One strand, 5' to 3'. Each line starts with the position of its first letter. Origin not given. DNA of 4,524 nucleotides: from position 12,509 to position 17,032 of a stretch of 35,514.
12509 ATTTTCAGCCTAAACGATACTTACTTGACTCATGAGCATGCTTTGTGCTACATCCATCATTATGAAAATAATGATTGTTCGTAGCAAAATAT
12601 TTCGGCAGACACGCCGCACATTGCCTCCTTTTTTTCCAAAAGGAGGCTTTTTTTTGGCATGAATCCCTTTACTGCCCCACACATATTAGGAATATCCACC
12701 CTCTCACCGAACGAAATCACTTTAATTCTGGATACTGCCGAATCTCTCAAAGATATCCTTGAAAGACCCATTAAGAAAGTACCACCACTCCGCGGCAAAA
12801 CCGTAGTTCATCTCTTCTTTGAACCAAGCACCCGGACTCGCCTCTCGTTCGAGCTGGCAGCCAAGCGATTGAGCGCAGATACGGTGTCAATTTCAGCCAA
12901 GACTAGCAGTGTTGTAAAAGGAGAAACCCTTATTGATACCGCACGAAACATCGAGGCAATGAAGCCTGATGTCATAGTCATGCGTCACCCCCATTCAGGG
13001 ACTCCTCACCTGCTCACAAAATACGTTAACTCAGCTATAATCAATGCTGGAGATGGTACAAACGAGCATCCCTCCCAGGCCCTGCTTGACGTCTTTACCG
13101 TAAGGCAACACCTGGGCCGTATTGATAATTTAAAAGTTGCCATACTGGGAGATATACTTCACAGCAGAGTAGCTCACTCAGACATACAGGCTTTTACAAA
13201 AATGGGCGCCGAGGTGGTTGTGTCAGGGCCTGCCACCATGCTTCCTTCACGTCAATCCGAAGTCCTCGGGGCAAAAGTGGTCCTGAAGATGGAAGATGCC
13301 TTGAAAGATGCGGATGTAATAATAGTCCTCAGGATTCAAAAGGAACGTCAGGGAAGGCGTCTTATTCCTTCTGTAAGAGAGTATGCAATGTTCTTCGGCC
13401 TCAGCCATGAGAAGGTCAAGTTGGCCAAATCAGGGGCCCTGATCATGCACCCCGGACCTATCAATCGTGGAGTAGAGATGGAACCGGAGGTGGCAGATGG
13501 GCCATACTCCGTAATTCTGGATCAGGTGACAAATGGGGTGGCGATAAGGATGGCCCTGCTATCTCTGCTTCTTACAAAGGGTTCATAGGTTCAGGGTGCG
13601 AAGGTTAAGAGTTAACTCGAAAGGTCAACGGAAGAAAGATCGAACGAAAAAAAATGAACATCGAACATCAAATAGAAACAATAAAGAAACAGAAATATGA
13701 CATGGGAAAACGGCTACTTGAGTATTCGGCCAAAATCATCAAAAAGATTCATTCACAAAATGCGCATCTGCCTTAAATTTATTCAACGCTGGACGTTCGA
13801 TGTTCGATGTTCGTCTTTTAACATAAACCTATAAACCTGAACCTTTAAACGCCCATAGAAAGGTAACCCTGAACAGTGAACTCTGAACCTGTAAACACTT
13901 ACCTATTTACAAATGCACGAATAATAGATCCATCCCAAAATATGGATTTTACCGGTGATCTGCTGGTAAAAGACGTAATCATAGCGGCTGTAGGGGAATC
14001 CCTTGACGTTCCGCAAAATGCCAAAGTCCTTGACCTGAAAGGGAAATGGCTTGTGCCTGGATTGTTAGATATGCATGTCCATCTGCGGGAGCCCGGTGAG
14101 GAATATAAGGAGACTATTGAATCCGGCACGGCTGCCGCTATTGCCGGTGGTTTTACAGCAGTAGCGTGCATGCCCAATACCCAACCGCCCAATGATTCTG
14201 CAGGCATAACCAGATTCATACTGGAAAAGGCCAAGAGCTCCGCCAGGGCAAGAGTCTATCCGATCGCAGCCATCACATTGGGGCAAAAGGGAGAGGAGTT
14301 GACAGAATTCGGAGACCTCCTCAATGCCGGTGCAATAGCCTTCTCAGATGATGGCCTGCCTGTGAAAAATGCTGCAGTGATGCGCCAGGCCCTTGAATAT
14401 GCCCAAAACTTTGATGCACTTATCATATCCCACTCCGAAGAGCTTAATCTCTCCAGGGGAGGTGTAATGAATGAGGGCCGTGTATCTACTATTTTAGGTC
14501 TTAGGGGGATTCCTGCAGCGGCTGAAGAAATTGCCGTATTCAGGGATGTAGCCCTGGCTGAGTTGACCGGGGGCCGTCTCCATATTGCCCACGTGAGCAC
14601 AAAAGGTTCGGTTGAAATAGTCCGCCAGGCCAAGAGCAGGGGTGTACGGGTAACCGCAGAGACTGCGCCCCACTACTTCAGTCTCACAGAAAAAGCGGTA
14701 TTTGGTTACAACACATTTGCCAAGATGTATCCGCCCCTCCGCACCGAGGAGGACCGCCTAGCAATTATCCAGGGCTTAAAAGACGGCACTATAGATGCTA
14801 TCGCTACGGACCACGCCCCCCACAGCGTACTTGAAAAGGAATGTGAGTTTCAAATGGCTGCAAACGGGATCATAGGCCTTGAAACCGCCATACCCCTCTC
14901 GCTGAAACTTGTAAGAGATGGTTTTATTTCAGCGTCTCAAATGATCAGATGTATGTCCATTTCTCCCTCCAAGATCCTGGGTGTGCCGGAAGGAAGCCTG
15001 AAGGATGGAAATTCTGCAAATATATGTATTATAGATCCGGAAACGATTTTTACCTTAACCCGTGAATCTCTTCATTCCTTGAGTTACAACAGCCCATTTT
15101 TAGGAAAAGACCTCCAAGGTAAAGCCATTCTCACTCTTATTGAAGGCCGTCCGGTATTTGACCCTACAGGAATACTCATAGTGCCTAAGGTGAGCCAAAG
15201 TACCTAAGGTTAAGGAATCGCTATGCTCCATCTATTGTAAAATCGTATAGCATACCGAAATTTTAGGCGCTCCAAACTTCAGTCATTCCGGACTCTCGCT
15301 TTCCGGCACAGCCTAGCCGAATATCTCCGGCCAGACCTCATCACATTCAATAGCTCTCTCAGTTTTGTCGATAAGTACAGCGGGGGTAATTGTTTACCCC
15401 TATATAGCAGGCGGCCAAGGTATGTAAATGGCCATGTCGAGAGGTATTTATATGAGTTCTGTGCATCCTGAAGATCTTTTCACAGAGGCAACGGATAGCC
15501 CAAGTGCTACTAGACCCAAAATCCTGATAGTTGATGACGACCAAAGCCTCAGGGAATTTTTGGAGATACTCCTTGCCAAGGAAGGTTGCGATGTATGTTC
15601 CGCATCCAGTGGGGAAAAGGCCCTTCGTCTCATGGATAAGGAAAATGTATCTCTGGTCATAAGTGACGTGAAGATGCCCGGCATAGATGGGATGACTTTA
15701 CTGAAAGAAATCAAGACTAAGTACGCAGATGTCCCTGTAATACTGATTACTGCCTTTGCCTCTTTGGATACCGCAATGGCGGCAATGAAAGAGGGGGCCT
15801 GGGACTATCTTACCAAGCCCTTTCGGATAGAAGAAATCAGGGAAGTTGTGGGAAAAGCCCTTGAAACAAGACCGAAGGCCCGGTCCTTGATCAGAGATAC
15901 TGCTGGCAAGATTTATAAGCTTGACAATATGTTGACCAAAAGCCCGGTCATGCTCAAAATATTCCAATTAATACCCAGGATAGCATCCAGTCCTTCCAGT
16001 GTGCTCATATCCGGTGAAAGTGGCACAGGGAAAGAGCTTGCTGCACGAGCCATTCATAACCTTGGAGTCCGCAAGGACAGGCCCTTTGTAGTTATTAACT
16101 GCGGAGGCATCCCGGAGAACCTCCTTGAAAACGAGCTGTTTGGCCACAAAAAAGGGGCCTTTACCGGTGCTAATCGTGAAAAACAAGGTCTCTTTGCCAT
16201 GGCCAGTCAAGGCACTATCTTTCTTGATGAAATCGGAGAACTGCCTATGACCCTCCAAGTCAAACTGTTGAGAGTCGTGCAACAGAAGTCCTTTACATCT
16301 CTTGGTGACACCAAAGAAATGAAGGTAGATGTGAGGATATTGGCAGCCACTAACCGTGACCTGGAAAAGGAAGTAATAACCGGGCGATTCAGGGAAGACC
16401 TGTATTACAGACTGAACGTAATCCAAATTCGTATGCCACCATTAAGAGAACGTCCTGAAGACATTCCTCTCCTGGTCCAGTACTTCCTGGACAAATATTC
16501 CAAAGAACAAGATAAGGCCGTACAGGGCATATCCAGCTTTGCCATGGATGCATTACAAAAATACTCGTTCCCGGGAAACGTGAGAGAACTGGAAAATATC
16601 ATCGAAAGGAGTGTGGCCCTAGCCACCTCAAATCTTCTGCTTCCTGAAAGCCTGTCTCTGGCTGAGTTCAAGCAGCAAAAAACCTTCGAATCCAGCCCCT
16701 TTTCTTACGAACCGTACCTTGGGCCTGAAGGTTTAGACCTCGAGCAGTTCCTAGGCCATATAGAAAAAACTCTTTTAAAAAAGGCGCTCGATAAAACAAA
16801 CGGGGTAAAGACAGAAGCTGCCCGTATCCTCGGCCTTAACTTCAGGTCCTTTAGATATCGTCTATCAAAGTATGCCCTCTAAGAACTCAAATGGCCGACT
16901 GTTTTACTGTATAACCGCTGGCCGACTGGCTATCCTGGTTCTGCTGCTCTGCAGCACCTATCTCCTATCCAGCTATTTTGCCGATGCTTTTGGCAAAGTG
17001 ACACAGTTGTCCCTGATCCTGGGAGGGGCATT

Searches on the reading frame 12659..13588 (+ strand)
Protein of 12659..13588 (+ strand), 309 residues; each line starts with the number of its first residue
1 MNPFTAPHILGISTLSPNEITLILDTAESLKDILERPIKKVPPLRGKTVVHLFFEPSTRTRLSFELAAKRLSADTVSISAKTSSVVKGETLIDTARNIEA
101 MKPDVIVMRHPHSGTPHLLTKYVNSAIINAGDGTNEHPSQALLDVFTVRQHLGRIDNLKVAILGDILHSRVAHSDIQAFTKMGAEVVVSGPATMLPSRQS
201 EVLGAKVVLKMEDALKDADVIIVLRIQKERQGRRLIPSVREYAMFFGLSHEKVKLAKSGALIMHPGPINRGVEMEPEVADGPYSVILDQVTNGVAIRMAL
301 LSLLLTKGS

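Call 78: search_protein_families(library=pfam, proteins=[window:12659-13588:+], max_evalue=0.00001)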
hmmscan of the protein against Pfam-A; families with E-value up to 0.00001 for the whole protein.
window:12659-13588:+ (309 aa): 2 families
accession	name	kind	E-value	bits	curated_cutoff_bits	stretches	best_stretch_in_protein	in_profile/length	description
PF02729.26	OTCace_N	-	3.4e-45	154.2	29.9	1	8-150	2-148/148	Aspartate/ornithine carbamoyltransferase, carbamoyl-P binding domain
PF00185.30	OTCace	-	7.3e-27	94.8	29.4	1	156-303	1-156/157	Aspartate/ornithine carbamoyltransferase, Asp/Orn binding domain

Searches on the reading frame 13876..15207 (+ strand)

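Call 78: search_protein_families(library=pfam, proteins=[window:13876-15207:+], max_evalue=0.00001)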
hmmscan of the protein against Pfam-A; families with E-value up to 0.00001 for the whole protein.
window:13876-15207:+ (443 aa): 3 families
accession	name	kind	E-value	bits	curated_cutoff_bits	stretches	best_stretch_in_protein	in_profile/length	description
PF01979.26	Amidohydro_1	-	2.2e-24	86.8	25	1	59-426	2-344/345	Amidohydrolase family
PF12890.13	DHOase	-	1.3e-14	54.9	21.2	1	57-244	2-141/142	Dihydro-orotase-like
PF07969.17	Amidohydro_3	-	6e-11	42.9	29.7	0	50-96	1-48/472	Amidohydrolase family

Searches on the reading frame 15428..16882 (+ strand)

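Call 78: search_protein_families(library=pfam, proteins=[window:15428-16882:+], max_evalue=0.00001)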
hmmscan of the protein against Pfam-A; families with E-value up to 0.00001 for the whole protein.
window:15428-16882:+ (484 aa): 6 families
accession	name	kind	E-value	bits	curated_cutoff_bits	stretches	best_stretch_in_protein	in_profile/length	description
PF00158.32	Sigma54_activat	-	6.9e-70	234.5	20.2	1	169-334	2-167/168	Sigma-54 interaction domain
PF00072.30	Response_reg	-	2.5e-33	115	30.2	1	32-141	1-110/111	Response regulator receiver domain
PF25601.1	AAA_lid_14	-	1.9e-25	88.9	27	1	340-417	1-78/87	AAA+ ATPase lid domain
PF14532.12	Sigma54_activ_2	-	2.7e-20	73.5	25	1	170-339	2-138/138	Sigma-54 interaction domain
PF02954.25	HTH_8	-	1.6e-12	47.3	22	1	444-482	4-42/42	Bacterial regulatory protein, Fis family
PF07728.20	AAA_5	-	9.6e-06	26.1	22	0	192-311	2-124/139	AAA domain (dynein-related subfamily)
